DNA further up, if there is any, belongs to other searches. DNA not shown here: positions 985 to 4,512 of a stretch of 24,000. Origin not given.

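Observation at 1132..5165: Translationally coupled PD-(D/E)xK-like protein plus giant Ski2/Hel308-type helicase: candidate anti-phage nuclease-helicase system (Hachiman-like or a new variant)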

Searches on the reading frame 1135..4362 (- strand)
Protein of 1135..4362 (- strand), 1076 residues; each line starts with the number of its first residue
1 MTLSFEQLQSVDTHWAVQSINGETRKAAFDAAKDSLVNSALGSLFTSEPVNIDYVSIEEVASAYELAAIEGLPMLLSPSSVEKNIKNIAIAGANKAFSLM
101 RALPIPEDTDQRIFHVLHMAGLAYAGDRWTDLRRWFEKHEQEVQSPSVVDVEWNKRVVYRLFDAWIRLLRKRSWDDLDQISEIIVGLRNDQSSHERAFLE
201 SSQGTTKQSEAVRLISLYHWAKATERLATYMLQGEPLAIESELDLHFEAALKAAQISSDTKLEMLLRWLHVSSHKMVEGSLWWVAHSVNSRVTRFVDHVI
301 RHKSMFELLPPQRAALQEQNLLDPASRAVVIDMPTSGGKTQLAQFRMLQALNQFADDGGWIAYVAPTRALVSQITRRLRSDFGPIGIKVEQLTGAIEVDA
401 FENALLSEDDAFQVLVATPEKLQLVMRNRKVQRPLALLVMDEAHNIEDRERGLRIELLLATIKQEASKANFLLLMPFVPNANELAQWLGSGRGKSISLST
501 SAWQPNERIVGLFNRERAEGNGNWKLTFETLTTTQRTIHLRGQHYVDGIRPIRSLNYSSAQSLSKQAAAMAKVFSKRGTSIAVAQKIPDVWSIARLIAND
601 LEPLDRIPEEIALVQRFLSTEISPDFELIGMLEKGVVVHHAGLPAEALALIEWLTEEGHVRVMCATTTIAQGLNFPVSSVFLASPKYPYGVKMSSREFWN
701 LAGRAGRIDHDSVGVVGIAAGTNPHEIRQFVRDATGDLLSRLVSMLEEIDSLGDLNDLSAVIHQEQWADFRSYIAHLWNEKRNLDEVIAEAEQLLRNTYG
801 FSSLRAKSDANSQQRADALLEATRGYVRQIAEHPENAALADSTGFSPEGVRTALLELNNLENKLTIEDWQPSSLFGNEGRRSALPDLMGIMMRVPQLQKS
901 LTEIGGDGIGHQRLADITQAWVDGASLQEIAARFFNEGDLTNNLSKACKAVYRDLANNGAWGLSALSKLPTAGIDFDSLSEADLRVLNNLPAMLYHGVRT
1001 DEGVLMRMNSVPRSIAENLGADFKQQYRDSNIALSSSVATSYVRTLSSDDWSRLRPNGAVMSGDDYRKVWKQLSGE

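Call 3: search_protein_families(library=pfam, proteins=[window:1135-4362:-], max_evalue=1)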
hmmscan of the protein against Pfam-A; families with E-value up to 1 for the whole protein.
window:1135-4362:- (1076 aa): 5 families
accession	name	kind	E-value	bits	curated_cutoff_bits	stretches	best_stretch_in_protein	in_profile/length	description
PF00270.35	DEAD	-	6.6e-24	85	26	1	322-469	12-151/167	DEAD/DEAH box helicase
PF04851.21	ResIII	-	2.5e-08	34.5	22.5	1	306-451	2-142/164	Type III restriction enzyme, res subunit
PF00271.37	Helicase_C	-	0.00014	22.6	23.5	1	635-708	41-109/110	Helicase conserved C-terminal domain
PF22527.2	DEXQc_Suv3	-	0.012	15.6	27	1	334-454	21-113/154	DEXQ-box helicase domain of Suv3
PF14420.11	Clr5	-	0.089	13.4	22.3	1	764-790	2-29/54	Clr5 domain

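Call 4: search_protein_families(library=padloc, proteins=[window:1135-4362:-], max_evalue=1)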
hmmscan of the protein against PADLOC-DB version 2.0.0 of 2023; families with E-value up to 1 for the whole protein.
window:1135-4362:- (1076 aa): 37 families (the best 25 are shown)
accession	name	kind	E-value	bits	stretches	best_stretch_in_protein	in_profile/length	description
PDLC04531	PDC-M23B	-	0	1536.6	1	13-1076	4-1060/1060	-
PDLC04532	PDC-M23B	-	5.2e-245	813.3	1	6-806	5-813/817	-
PDLC04530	PDC-M23B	-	1e-142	475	1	246-1032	2-793/828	-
PDLC00192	HamB1|HamB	-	5.5e-65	217.7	1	194-721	152-668/1104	DEAD-box helicase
PDLC00194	HamB1|HamB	-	1.3e-55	186.8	1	275-958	195-889/995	DEAD-box helicase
PDLC00186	HamB1|HamB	-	7e-52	174.5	1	329-751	164-574/864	DEAD-box helicase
PDLC00187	HamB1|HamB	-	1.4e-50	170.5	1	326-716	156-515/851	DEAD-box helicase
PDLC00200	HamB2|HamB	-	2.7e-49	165.9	1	328-933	163-723/865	DEAD-box helicase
PDLC00188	HamB1|HamB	-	4.4e-49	165.4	1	257-730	190-666/1037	DEAD-box helicase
PDLC00174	HamB1|HamB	-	7.9e-44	147.8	1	295-717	289-704/1163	DEAD-box helicase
PDLC00185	HamB1|HamB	-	9.8e-40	134.2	1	327-712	158-518/871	DEAD-box helicase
PDLC00178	HamB1|HamB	-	6.5e-35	118.3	2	299-490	237-424/830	DEAD-box helicase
PDLC00176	HamB1|HamB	-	3.7e-34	115.9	1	334-714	159-506/845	DEAD-box helicase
PDLC00199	HamB2|HamB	-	3.4e-33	112.7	1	326-716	150-515/841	DEAD-box helicase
PDLC00175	HamB1|HamB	-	4.6e-32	108.4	1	291-714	209-629/1000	DEAD-box helicase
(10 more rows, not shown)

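Call 5: search_protein_families(library=ncbifam, proteins=[window:1135-4362:-], max_evalue=1)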
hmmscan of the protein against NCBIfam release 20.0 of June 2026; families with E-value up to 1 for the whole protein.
window:1135-4362:- (1076 aa): 21 families
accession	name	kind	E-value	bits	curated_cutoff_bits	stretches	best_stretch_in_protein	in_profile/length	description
NF002654.0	PRK02362.1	equivalog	2.7e-39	135.1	887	1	296-719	12-393/739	ATP-dependent DNA helicase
NF001308.0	PRK00254.1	equivalog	4.5e-32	111.1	1216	2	292-514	8-209/720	ATP-dependent DNA helicase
NF040935.1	helicase_Hel308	equivalog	3.1e-30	105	1200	1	293-715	12-395/704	ATP-dependent DNA helicase Hel308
NF002251.0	PRK01172.1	equivalog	2.5e-23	82.2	891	2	304-544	19-239/674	ATP-dependent DNA helicase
TIGR04121.1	DEXH_lig_assoc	equivalog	1.7e-15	55.9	850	1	326-493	28-199/804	ligase-associated DNA damage response DEXH box helicase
NF008166.0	PRK10917.1-4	equivalog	3.8e-07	28.6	864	1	337-451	308-415/705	ATP-dependent DNA helicase RecG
NF008394.0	PRK11192.1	equivalog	7.4e-07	28.3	507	1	326-452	40-167/441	ATP-dependent RNA helicase SrmB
NF041063.1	DpdF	equivalog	1.2e-06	27.5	550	1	310-447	143-283/813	protein DpdF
NF010337.0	PRK13766.1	equivalog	1.4e-06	26.7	610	1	328-445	32-143/781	Hef nuclease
NF008163.0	PRK10917.1-1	equivalog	2.1e-06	26.3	796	1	337-446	300-402/692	ATP-dependent DNA helicase RecG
NF010338.0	PRK13767.1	equivalog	3.2e-06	25.7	849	1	306-466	32-205/877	ATP-dependent helicase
TIGR00643.1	recG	equivalog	3e-05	22.9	659.4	1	337-445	267-368/629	ATP-dependent DNA helicase RecG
NF008164.0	PRK10917.1-2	equivalog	7.4e-05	21.2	785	1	329-449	300-413/704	ATP-dependent DNA helicase RecG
TIGR01587.1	cas3_core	equivalog_domain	0.00013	21.2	102.45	1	329-474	2-161/358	CRISPR-associated helicase Cas3'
NF008170.0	PRK10917.2-4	equivalog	0.0006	17.8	975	1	323-446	420-534/826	ATP-dependent DNA helicase RecG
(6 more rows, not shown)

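Call 16: search_solved_structures(query=window:1135-4362:-, max_evalue=0.001, show_alignments=1)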
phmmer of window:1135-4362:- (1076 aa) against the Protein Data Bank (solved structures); distinct sequences matched with E-value up to 0.001: 58.
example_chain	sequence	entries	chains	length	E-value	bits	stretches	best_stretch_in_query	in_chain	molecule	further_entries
7zpq_CA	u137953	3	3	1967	8.3e-36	126.4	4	327-501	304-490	SLH1 isoform 1 | RQC trigger complex helicase SLH1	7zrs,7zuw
8alz_B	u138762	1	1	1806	1.4e-32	115.7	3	329-716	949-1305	Activating signal cointegrator 1 complex subunit 3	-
4f92_B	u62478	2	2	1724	3.3e-28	101.3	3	327-508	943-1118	U5 small nuclear ribonucleoprotein 200 kDa helicase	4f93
6qdv_B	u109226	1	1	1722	3.3e-28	101.2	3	327-508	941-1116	U5 small nuclear ribonucleoprotein 200 kDa helicase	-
4f91_B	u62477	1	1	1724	3.4e-28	101.2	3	327-508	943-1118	U5 small nuclear ribonucleoprotein 200 kDa helicase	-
5urj_A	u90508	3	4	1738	3.5e-28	101.2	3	327-508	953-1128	U5 small nuclear ribonucleoprotein 200 kDa helicase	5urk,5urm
4kit_B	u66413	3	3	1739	3.5e-28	101.2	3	327-508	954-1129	U5 small nuclear ribonucleoprotein 200 kDa helicase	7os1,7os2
6s8q_B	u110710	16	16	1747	3.6e-28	101.1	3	327-508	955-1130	U5 small nuclear ribonucleoprotein 200 kDa helicase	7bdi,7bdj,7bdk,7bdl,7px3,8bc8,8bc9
6s8o_B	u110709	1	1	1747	4.2e-28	100.9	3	327-508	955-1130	U5 small nuclear ribonucleoprotein 200 kDa helicase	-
6s9i_B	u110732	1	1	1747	5.3e-28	100.6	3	327-508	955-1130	U5 small nuclear ribonucleoprotein 200 kDa helicase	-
3jcr_C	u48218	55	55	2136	9.5e-28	99.7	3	327-508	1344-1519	hBrr2 | U5 small nuclear ribonucleoprotein 200 kDa helicase | Brr2, U5 small nuclear ribonucleoprotein 200 kDa helicase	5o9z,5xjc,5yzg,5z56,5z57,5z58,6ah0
9b15_A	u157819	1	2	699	1.8e-25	92.2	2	292-490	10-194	ATP-dependent DNA helicase Hel308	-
8vx9_B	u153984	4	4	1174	2.8e-25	91.6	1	303-716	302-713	HamB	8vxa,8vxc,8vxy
2zj2_A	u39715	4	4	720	7.4e-25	90.2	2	291-507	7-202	Putative ski2-type helicase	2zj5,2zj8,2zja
2p6r_A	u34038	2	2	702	2e-24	88.8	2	292-490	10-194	afUHEL308 HELICASE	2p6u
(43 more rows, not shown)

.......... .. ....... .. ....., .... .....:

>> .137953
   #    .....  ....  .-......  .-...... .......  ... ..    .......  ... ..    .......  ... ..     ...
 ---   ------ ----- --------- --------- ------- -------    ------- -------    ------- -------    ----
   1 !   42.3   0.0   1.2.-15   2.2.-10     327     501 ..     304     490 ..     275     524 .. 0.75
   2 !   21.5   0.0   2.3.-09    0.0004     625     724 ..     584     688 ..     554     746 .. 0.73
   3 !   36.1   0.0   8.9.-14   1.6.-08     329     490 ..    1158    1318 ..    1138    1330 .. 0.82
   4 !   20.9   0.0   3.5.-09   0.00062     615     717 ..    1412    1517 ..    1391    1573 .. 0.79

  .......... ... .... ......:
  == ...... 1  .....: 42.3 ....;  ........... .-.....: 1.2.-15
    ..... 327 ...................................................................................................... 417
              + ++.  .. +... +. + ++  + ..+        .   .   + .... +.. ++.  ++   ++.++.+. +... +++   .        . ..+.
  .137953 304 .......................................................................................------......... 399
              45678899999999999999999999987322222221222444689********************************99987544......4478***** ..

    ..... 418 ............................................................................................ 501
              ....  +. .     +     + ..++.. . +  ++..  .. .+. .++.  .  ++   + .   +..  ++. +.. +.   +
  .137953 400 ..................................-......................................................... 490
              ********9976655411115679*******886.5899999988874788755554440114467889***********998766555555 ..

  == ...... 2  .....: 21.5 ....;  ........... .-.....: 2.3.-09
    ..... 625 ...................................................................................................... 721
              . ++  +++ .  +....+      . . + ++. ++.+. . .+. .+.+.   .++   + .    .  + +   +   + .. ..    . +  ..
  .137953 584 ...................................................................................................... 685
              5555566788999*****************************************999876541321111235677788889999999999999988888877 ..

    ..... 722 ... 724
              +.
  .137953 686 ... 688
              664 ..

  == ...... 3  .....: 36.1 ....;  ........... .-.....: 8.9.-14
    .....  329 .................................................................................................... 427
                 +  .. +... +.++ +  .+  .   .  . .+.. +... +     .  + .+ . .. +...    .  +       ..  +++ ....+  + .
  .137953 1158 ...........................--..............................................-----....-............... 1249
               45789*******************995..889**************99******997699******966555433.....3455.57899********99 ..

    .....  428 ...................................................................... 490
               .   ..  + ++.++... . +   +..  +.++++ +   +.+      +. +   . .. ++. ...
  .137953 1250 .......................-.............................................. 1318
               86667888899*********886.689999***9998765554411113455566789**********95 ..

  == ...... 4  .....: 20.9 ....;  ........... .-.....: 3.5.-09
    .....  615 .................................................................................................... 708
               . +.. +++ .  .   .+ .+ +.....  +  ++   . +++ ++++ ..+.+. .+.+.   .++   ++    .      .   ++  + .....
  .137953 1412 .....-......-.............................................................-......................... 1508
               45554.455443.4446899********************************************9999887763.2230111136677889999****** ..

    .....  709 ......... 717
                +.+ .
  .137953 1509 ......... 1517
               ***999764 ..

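Call 33: search_dna_similar(query=window:1135-4362:-, collection=plasmids, mode=protein, max_rows=40, rows=spread)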
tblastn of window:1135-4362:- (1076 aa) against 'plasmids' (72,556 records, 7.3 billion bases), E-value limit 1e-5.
Records with a match: 186; places in all: 194; records where one place covers at least 80% of the query: 1.
Best place of each record, by identity: <60% 186.
By first word of the organism name: Streptomyces 21; Klebsiella 18; Bacillus 15; Rhizobium 13; Agrobacterium 11; Sinorhizobium 6; Raoultella 6; Escherichia 5; Deinococcus 4; Rhodococcus 4; and 61 more.
By predicted mobility (MOB-suite, as given by PLSDB): conjugative 80; non-mobilizable 78; mobilizable 28.
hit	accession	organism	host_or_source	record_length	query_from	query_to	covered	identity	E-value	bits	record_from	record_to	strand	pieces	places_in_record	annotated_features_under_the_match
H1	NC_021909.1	Rhizobium etli bv. mimosae str. Mim1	Mimosa affinis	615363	153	1075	86%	29.7%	3e-82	302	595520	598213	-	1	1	DEAD/DEAH box helicase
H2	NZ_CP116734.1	Agrobacterium tumefaciens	Gaillardia,cell culture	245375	334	842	47%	25.3%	1e-18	100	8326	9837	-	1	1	DEAD/DEAH box helicase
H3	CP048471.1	Agrobacterium tumefaciens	walnut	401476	301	716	39%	29.9%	5e-25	120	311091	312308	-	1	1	DEAD/DEAH box helicase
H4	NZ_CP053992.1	Bacillus cereus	-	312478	227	726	46%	24.7%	5e-31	140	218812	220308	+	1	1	hamB: Hachiman anti-phage system protein HamB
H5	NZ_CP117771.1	Nostoc sp. UHCC 0926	whole organism,lichen surface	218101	230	714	45%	24.9%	7e-27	127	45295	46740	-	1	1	Hachiman antiphage defense system protein HamA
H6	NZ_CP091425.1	Methylobacter sp. YRD-M1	isolate,wetland soil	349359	308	716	38%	28.2%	1e-28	133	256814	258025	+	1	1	DEAD/DEAH box helicase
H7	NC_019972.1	Methanomethylovorans hollandica DSM 15978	-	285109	273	714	41%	24.8%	1e-14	87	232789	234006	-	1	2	ATP-dependent DNA helicase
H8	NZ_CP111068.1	Chondrinema litorale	Seaweed,red alga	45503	304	710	38%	26.3%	1e-17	97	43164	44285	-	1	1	DEAD/DEAH box helicase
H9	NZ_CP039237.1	Piscirickettsia salmonis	Salmo salar,cell culture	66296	292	734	41%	23.7%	2e-17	96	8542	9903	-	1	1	DEAD/DEAH box helicase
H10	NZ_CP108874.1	Streptomyces sp. NBC_00826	-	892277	300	728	32%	30.0%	7e-10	131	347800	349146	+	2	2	DEAD/DEAH box helicase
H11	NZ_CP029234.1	Sinorhizobium fredii CCBAU 45436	Glycine max,cell culture,plant root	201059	301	716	28%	33.1%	3e-13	146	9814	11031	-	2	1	DEAD/DEAH box helicase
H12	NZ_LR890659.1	Serratia marcescens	Homo sapiens,rectal swab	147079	322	716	25%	35.9%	1e-13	144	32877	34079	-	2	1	DEAD/DEAH box helicase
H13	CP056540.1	Klebsiella oxytoca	culture,Freshwater sample from ...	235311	322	716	25%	35.9%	1e-13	144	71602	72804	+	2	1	DEAD/DEAH box helicase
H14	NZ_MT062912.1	Raoultella ornithinolytica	-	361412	322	716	25%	35.9%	1e-13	144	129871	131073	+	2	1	DEAD/DEAH box helicase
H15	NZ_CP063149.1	Klebsiella pneumoniae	Homo sapiens,blood culture from maile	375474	322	716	25%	35.9%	1e-13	144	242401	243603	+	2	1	DEAD/DEAH box helicase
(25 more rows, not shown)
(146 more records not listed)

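Call 35: get_annotated_region(hit=H4, flank=4000)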
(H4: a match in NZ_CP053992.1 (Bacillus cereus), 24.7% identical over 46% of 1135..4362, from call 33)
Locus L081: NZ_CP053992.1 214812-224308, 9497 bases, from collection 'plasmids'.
description: Bacillus cereus strain FDAARGOS_781 plasmid unnamed2, complete sequence
organism: Bacillus cereus (NCBI taxid 1396)
taxonomy: Bacteria; Bacillota; Bacilli; Bacillales; Bacillaceae; Bacillus; Bacillus cereus
host: -; source: -; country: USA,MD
typing (MOB-suite, as given by PLSDB): non-mobilizable; replicon rep_cluster_125,rep_cluster_164
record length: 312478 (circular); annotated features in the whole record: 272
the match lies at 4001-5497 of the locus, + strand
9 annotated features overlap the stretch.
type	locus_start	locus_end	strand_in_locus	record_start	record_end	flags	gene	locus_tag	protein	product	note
CDS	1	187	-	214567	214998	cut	-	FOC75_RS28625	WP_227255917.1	hypothetical protein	-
CDS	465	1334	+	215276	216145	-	-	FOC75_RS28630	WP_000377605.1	hypothetical protein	-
CDS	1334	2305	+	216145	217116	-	-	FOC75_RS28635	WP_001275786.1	hypothetical protein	-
CDS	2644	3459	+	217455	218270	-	hamA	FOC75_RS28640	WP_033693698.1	Hachiman anti-phage system protein HamA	-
CDS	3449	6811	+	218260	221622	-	hamB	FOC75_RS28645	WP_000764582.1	Hachiman anti-phage system protein HamB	-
CDS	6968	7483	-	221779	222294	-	-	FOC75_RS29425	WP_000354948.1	hypothetical protein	-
CDS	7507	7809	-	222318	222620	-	-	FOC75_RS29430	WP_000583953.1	hypothetical protein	-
CDS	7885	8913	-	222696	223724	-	-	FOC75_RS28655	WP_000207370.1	hypothetical protein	-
CDS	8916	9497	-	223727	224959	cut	-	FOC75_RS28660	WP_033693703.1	hypothetical protein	-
